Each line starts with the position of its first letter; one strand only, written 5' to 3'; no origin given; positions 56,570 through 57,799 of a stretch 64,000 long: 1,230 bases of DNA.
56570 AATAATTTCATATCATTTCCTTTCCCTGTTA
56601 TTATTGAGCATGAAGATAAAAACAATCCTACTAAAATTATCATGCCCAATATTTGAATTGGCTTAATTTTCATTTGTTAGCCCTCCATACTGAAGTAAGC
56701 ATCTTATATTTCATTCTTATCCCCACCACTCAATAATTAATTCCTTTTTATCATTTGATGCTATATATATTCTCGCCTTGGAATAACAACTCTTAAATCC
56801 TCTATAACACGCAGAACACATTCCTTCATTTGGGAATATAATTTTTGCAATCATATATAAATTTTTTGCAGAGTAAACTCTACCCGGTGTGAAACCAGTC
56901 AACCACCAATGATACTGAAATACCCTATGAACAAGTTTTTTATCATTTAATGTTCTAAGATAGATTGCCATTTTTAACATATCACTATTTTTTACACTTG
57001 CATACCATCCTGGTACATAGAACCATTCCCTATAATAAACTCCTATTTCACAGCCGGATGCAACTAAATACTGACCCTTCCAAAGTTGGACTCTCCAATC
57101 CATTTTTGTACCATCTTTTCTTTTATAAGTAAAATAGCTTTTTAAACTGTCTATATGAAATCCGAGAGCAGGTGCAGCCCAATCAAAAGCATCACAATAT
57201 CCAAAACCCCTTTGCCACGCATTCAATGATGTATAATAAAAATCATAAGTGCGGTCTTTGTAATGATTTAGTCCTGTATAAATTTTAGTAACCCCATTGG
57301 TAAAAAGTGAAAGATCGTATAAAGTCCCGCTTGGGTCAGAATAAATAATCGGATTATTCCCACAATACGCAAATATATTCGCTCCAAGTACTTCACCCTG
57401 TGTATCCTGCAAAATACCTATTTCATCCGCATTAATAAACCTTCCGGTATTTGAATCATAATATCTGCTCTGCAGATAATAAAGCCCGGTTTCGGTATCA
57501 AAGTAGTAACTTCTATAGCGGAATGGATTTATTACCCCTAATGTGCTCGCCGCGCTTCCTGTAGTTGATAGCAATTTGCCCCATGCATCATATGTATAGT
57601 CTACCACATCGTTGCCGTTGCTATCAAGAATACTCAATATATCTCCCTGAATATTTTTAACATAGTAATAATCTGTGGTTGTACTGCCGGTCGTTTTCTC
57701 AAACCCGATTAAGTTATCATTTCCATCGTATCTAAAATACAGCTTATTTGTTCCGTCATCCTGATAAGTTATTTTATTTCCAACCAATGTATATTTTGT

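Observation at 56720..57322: Rhs toxin whose C-terminal payload is a DUF4474-like domain of unknown activity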

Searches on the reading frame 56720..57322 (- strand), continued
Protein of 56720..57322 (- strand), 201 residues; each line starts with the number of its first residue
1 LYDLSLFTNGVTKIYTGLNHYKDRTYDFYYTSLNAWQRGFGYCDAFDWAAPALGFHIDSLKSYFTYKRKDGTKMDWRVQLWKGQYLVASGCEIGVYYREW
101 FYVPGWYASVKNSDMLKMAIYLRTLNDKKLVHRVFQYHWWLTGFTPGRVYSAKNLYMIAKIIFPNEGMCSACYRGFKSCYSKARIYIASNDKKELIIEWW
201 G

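Call 89: search_protein_families(library=pfam, proteins=[L106:51-644:+, L106:641-1156:+, L106:1143-1535:+, L106:1516-2973:+, L106:2980-4392:+, L106:4458-5633:+, L106:5646-7400:+], max_evalue=0.01)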
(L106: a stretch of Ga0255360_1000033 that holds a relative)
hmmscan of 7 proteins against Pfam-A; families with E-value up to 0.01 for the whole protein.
L106:51-644:+ (197 aa): 0 families

L106:641-1156:+ (171 aa): 1 family
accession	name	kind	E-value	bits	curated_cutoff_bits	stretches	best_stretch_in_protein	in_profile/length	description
PF07791.16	Imm11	-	2.9e-05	23.9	22.1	1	42-169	49-193/194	Immunity protein family (Imm11)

L106:1143-1535:+ (130 aa): 1 family
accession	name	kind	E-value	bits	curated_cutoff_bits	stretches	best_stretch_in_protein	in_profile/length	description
PF14107.11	DUF4280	-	8.6e-30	104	26.3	1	14-130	1-109/109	Domain of unknown function (DUF4280)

L106:1516-2973:+ (485 aa): 2 families
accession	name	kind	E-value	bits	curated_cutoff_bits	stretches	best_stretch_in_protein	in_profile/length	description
PF05954.17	Phage_GPD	-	2.3e-05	24.2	30.1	1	126-184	80-137/305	Phage tail baseplate hub (GPD)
PF04717.18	Phage_base_V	-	3.1e-05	24.7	23.8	1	311-376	4-73/75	Type VI secretion system/phage-baseplate injector OB domain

L106:2980-4392:+ (470 aa): 2 families
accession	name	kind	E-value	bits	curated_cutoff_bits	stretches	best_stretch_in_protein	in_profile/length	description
PF05954.17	Phage_GPD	-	1.6e-08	34.6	30.1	1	71-168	39-136/305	Phage tail baseplate hub (GPD)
PF04717.18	Phage_base_V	-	3.8e-06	27.6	23.8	1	297-363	5-72/75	Type VI secretion system/phage-baseplate injector OB domain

L106:4458-5633:+ (391 aa): 2 families
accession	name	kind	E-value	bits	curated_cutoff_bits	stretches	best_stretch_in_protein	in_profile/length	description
PF14751.11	DUF4474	-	1.1e-63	215.3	23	1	158-383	4-223/240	Domain of unknown function (DUF4474)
PF06911.18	Senescence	-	0.008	16.5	24.6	0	21-97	69-145/184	Senescence domain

L106:5646-7400:+ (584 aa): 7 families
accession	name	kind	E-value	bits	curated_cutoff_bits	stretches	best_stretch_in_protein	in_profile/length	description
PF12796.13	Ank_2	-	5.1e-72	238.9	27.3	8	238-327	1-87/90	Ankyrin repeats (3 copies)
PF00023.36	Ank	-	1.3e-52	173.3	21.1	4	426-450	6-30/33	Ankyrin repeat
PF13637.12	Ank_4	-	7.1e-52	172.7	22.7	7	272-320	2-50/50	Ankyrin repeats (many copies)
PF13857.12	Ank_5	-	4.2e-47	158.1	27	5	514-568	1-56/56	Ankyrin repeats (many copies)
PF13606.12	Ank_3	-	2.8e-42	137.6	22.3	2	428-450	8-30/30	Ankyrin repeat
PF24521.3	Ank_KRIT1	-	4.5e-12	46.4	80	0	461-530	47-120/149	KRIT1 ankyrin-repeats domain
PF23745.1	ANK_LRRK2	-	5.4e-11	42.9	27.5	1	353-444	26-115/130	LRRK2 ANK repeat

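Call 95: predict_structure(alignment_id=A7)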
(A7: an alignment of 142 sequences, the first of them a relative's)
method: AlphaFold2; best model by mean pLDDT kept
length: 274 residues; sequences in the alignment: 142
mean_pLDDT: 93.5   pTM: 0.91
mean pLDDT of the five models: 93.5, 93.3, 93.0, 92.7, 91.8
residues with pLDDT >= 90: 226; 70-90: 39; 50-70: 6; < 50: 3
segments of 3 or more residues with pLDDT < 50: 1-3
pLDDT, mean of each block of 10 residues (from residue 1): 62 87 95 91 93 98 98 98 98 90 95 98 98 98 98 99 99 98 98 98 97 98 98 94 95 77 80 83
secondary structure, 60 per line:
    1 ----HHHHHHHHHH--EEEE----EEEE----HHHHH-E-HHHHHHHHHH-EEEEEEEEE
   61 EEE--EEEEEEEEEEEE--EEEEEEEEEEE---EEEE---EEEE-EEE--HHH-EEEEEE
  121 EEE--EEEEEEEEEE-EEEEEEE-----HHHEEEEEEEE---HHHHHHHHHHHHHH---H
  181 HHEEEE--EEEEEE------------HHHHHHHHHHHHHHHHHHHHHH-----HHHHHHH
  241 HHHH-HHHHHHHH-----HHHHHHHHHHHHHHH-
elements in order: H5-14 E17-20 E25-28 H33-37 H41-50 E52-63 E66-77 E80-90 E94-97 E101-104 E106-108 E115-123 E126-135 E137-143 E152-159 H163-176 E183-186 E189-194 H207-228 H234-244 H246-253 H259-273

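Call 97: fold_search(model_id=the predicted structure, library=pdb)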
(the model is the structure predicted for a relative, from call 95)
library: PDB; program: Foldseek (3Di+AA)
matches with E <= 10: 1064; with E <= 0.001: 0
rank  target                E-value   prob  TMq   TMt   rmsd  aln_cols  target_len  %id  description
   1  9ll2_A                2.6e-02  0.47  0.20  0.37   9.3       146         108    9  Crystal structure of the Helicobacter pylori copper resistance determinant CrdA in the apo form (released 2025-11-19)
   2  3aa1_A                3.5e-02  0.11  0.13  0.13  19.5       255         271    9  Crystal structure of Actin capping protein in complex with the Cp-binding motif derived from CKIP-1 (released 2010-08-04)
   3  3lk3_A                3.9e-02  0.09  0.12  0.12  20.1       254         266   10  Crystal structure of CapZ bound to the CPI and CSI uncapping motifs from CARMIL (released 2010-04-07)
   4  3mgf_A                6.0e-02  0.05  0.10  0.12  18.5       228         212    7  Crystal Structure of Monomeric Kusabira-Orange (MKO), Orange-Emitting GFP-like Protein, at pH 7.5 (released 2011-03-16)
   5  3lk4_1                6.3e-02  0.08  0.12  0.12  19.6       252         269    8  Crystal structure of CapZ bound to the uncapping motif from CD2AP (released 2010-04-07)
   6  8zbv                  7.2e-02  0.08  0.14  0.07  18.1       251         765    9  alpha-L-fucosidase from Pontiella sulfatireligans F21 (released 2025-04-30)
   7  6eri_Az               1.0e-01  0.23  0.13  0.18  17.6       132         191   13  Structure of the chloroplast ribosome with chl-RRF and hibernation-promoting factor (released 2018-04-18)
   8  1izn_A                1.1e-01  0.06  0.13  0.13  19.6       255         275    9  Crystal Structure of Actin Filament Capping Protein CapZ (released 2003-04-08)
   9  9b85_N                1.2e-01  0.07  0.12  0.12  19.5       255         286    8  Cryo-EM structure of human dynactin complex bound to Chlamydia effector Dre1 (released 2025-04-16)
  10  4dkm_A                1.2e-01  0.04  0.14  0.16  16.0       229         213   10  Crystal Structure of Amphioxus GFPc1a (released 2013-05-15)
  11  3atf                  1.2e-01  0.11  0.14  0.19  14.9       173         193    8  Crystal Structure of the Kir3.2 Cytoplasmic Domain (Na+-free crystal soaked in 200 mM Cesium chloride) (released 2011-10-19)
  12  8sw0                  1.2e-01  0.06  0.11  0.04  18.1       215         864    9  Puromycin sensitive aminopeptidase (released 2023-07-26)
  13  7dsa_A                1.2e-01  0.06  0.12  0.12  19.8       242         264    9  Crystal structure of actin capping protein in complex with V-1 (space group P62) (released 2021-03-03)
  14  3aaa_A                1.3e-01  0.07  0.14  0.14  19.0       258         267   11  Crystal Structure of Actin capping protein in complex with V-1 (released 2010-08-04)
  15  3lk2_A                1.4e-01  0.08  0.14  0.14  19.9       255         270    9  Crystal structure of CapZ bound to the uncapping motif from CARMIL (released 2010-04-07)
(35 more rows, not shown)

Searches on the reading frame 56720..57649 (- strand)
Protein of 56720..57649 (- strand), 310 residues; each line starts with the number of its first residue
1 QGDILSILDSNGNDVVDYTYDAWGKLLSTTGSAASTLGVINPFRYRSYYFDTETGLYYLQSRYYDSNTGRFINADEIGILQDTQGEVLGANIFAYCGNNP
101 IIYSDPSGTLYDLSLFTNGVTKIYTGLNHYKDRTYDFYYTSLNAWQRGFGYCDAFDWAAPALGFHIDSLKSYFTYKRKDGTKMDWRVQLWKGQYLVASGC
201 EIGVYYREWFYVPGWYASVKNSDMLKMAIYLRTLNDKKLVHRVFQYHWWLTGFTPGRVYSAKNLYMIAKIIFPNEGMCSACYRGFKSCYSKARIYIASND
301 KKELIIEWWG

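Call 33: find_homologous_proteins(query=window:56720-57649:-, max_evalue=0.001)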
Query window:56720-57649:- (310 aa): 7784 proteins with E <= 0.001 among 8000 candidates; the best 120 are listed.
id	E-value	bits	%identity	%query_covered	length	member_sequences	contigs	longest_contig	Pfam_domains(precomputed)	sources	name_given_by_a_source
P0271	2.0e-53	200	44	89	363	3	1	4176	PF25023.2,PF14751.12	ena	-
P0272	4.5e-51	192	42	91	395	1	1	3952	PF05593.20,PF25023.2,PF14751.12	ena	-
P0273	3.1e-45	173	47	75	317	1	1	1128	PF05593.20,PF25023.2,PF14751.12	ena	-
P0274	4.6e-45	172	40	90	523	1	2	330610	PF05593.20,PF25023.2,PF14751.12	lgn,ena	-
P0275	9.3e-45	171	71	35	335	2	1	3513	PF05593.20,PF25023.2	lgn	-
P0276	7.6e-44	168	37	87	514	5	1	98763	PF05593.20,PF25023.2,PF14751.12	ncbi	-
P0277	7.7e-44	168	38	95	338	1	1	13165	PF25023.2,PF14751.12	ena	-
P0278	1.3e-43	167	36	92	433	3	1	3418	PF25023.2,PF14751.12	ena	-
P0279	1.9e-43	167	70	35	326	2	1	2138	PF25023.2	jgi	-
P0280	3.3e-43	166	70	38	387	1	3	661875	-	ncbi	-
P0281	2.9e-42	163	40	82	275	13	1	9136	PF14751.12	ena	-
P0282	6.0e-42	162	37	92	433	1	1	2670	PF25023.2,PF14751.12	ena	-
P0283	8.7e-42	161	70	35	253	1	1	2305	PF25023.2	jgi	-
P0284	2.0e-41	160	65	38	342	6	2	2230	PF05593.20,PF25023.2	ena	-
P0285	1.5e-40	157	65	40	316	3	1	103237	PF25023.2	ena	-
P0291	7.8e-40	155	40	90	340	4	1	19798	PF25023.2,PF14751.12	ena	-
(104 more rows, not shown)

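Call 34: find_encoding_contigs(protein=P0274, flank=8000, max_places=2)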
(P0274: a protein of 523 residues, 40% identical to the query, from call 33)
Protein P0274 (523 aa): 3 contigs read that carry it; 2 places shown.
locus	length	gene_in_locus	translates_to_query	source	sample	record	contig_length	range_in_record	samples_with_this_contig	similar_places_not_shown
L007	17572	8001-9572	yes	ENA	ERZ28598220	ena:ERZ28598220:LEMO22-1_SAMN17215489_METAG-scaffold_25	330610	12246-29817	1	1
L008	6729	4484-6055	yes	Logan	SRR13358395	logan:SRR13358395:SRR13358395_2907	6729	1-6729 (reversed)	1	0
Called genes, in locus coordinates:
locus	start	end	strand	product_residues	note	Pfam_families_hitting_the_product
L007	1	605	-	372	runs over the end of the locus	-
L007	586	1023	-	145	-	-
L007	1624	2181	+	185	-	-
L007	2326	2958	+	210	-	PF06445:GyrI-like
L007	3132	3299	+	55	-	-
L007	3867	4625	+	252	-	PF22148:Fervidolysin_NPro-like (weak)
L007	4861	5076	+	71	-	PF08481:GBS_Bsp-like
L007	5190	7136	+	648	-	PF08481:GBS_Bsp-like, PF05593:RHS_repeat (faint), PF00041:fn3 (weak), PF20148:DUF6531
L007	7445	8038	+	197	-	-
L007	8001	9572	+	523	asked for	PF05593:RHS_repeat (faint), PF25023:TEN_YD-shell, PF14751:DUF4474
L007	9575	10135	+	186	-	PF17117:DUF5104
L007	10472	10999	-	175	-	PF07670:Gate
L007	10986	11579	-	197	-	PF07670:Gate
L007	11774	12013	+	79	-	PF04014:MazE_antitoxin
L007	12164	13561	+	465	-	PF02056:Glyco_hydro_4, PF11975:Glyco_hydro_4C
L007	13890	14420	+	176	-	PF02572:CobA_CobO_BtuR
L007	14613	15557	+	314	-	PF01497:Peripla_BP_2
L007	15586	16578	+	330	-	PF01032:FecCD, PF00950:ABC-3 (weak)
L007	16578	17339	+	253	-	PF02463:SMC_N, PF13175:AAA_15 (weak), PF13476:AAA_23 (weak), PF00005:ABC_tran, PF13304:AAA_21 (faint)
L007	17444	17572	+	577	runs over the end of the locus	PF00664:ABC_membrane, PF00005:ABC_tran, PF02463:SMC_N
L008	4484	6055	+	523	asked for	PF05593:RHS_repeat (faint), PF25023:TEN_YD-shell, PF14751:DUF4474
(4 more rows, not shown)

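Call 35: find_encoding_contigs(protein=P0276, flank=8000, max_places=2)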
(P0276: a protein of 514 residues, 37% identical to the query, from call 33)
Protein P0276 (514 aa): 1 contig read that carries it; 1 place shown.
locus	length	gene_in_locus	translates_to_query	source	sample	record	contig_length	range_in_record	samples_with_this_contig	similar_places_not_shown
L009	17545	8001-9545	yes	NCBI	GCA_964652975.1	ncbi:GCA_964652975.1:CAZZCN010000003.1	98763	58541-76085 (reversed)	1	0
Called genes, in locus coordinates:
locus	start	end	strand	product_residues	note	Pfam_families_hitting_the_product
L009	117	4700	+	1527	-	PF00310:GATase_2, PF04898:Glu_syn_central, PF01645:Glu_synthase, PF01493:GXGXG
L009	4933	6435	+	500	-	PF14691:Fer4_20, PF00070:Pyr_redox (weak), PF00890:FAD_binding_2 (weak), PF01266:DAO (weak), PF03486:HI0933_like (weak), PF07992:Pyr_redox_2, PF13450:NAD_binding_8, PF01593:Amino_oxidase, +3 more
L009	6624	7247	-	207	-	PF19570:DUF6088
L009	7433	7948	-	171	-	PF08349:DUF1722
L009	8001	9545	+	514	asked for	PF05593:RHS_repeat (faint), PF25023:TEN_YD-shell, PF14751:DUF4474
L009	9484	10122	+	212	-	PF17117:DUF5104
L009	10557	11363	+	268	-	PF00696:AA_kinase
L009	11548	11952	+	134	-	PF01648:ACPS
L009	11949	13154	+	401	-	PF08239:SH3_3 (faint), PF00877:NLPC_P60 (weak)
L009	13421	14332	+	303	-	PF02311:AraC_binding, PF07883:Cupin_2 (weak), PF00165:HTH_AraC (weak), PF12833:HTH_18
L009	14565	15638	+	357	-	PF01208:URO-D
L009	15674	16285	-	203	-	PF03167:UDG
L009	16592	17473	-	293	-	PF00890:FAD_binding_2 (faint), PF01134:GIDA (faint), PF01266:DAO (faint), PF03486:HI0933_like (faint), PF07992:Pyr_redox_2, PF13738:Pyr_redox_3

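Call 36: find_encoding_contigs(protein=P0291, flank=8000, max_places=2)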
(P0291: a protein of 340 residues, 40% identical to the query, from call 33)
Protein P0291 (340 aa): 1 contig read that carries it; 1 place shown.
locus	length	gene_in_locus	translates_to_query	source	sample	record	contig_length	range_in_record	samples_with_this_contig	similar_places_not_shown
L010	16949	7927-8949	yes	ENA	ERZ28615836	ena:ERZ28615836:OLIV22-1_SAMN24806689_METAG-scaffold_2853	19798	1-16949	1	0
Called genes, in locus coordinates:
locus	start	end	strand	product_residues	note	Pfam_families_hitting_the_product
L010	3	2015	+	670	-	?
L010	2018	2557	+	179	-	-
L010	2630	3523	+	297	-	PF25023:TEN_YD-shell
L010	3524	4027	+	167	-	-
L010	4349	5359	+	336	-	-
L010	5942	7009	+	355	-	PF25023:TEN_YD-shell, PF15535:Ntox37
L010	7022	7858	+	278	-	-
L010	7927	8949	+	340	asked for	PF25023:TEN_YD-shell, PF14751:DUF4474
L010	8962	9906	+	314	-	PF17117:DUF5104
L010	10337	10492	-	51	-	-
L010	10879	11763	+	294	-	PF25023:TEN_YD-shell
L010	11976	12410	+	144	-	-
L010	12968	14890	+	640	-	PF05593:RHS_repeat (faint)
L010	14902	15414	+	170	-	-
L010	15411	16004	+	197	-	-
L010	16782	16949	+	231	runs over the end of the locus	PF04542:Sigma70_r2 (faint), PF08281:Sigma70_r4_2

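Call 38: find_encoding_contigs(protein=P0281, flank=6000, max_places=2)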
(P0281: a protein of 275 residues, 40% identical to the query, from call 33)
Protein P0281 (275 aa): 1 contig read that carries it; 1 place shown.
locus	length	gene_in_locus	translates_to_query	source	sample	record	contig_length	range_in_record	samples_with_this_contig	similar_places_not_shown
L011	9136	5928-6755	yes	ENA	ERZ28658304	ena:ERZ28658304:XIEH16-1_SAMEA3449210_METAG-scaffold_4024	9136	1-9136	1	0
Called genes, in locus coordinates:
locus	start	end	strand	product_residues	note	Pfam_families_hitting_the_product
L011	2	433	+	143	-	?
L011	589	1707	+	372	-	PF00005:ABC_tran, PF02463:SMC_N (faint), PF13304:AAA_21 (faint), PF17912:OB_MalK, PF03459:TOBE (faint), PF08402:TOBE_2 (weak)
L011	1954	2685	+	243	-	PF02463:SMC_N (faint), PF00005:ABC_tran, PF13304:AAA_21 (faint)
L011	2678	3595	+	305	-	PF01458:SUFBD_core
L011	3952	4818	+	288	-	-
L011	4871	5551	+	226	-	-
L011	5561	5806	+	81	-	-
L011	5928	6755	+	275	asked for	PF14751:DUF4474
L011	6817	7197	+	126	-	-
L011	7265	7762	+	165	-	PF25023:TEN_YD-shell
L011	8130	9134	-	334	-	?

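Call 39: find_encoding_contigs(protein=P0271, flank=6000, max_places=2)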
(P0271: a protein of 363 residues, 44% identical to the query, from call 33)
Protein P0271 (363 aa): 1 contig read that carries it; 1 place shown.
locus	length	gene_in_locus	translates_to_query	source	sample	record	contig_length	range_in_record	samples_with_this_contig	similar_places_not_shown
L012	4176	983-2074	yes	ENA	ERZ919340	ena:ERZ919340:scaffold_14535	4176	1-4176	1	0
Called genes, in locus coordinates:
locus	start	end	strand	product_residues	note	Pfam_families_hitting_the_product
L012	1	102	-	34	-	?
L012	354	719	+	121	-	PF25297:DUF7878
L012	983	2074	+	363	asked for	PF25023:TEN_YD-shell, PF14751:DUF4474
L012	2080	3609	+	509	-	PF13606:Ank_3 (faint), PF00023:Ank (faint), PF24521:Ank_KRIT1 (faint), PF13637:Ank_4 (faint), PF13857:Ank_5 (faint), PF12796:Ank_2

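Call 40: find_encoding_contigs(protein=P0272, flank=6000, max_places=2)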
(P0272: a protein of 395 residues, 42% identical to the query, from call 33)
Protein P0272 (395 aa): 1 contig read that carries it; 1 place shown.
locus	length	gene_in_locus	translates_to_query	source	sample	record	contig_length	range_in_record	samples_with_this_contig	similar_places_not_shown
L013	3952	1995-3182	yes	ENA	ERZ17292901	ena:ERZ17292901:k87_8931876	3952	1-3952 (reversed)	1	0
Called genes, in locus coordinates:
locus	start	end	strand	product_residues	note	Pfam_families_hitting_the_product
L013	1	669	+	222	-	?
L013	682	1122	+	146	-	-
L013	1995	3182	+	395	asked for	PF05593:RHS_repeat (faint), PF25023:TEN_YD-shell, PF14751:DUF4474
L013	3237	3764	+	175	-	-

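Call 63: search_protein_families(library=pfam, proteins=[L011:6817-7197:+, L013:3237-3764:+], max_evalue=0.01)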
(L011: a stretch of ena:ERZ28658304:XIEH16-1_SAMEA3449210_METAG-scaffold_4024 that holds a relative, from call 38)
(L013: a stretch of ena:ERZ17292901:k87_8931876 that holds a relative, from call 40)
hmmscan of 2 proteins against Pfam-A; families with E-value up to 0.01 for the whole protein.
L011:6817-7197:+ (126 aa): 0 families

L013:3237-3764:+ (175 aa): 0 families

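Call 78: search_protein_families(library=ncbifam, proteins=[L007:9575-10135:+, L010:8962-9906:+], max_evalue=0.01)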
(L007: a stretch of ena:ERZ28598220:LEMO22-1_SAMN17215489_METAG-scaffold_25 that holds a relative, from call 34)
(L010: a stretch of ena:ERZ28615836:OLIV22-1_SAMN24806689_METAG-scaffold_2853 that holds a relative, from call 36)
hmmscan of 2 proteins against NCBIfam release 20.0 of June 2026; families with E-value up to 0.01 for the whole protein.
L007:9575-10135:+ (186 aa): 0 families

L010:8962-9906:+ (314 aa): 0 families

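Call 80: search_protein_families(library=phrogs, proteins=[L007:9575-10135:+], max_evalue=0.1)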
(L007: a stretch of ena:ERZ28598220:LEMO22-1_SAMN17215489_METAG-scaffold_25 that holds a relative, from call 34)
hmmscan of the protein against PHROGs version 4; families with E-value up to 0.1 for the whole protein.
L007:9575-10135:+ (186 aa): 0 families

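Call 98: search_solved_structures(query=L007:9575-10135:+, max_evalue=1)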
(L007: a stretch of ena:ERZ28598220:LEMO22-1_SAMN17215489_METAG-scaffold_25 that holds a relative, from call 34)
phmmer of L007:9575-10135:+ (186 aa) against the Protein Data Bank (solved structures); distinct sequences matched with E-value up to 1: 0.

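Call 99: search_solved_structures(query=L010:8962-9906:+, max_evalue=1)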
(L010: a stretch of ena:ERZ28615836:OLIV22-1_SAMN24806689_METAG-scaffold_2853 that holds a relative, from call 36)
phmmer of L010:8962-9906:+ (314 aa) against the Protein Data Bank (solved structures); distinct sequences matched with E-value up to 1: 2.
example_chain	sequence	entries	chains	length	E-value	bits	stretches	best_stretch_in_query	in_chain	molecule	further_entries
8pyh_A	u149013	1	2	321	0.13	14.8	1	35-130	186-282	Orange carotenoid-binding protein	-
3laz_A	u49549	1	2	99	0.41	13.1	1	51-116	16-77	D-galactarate dehydratase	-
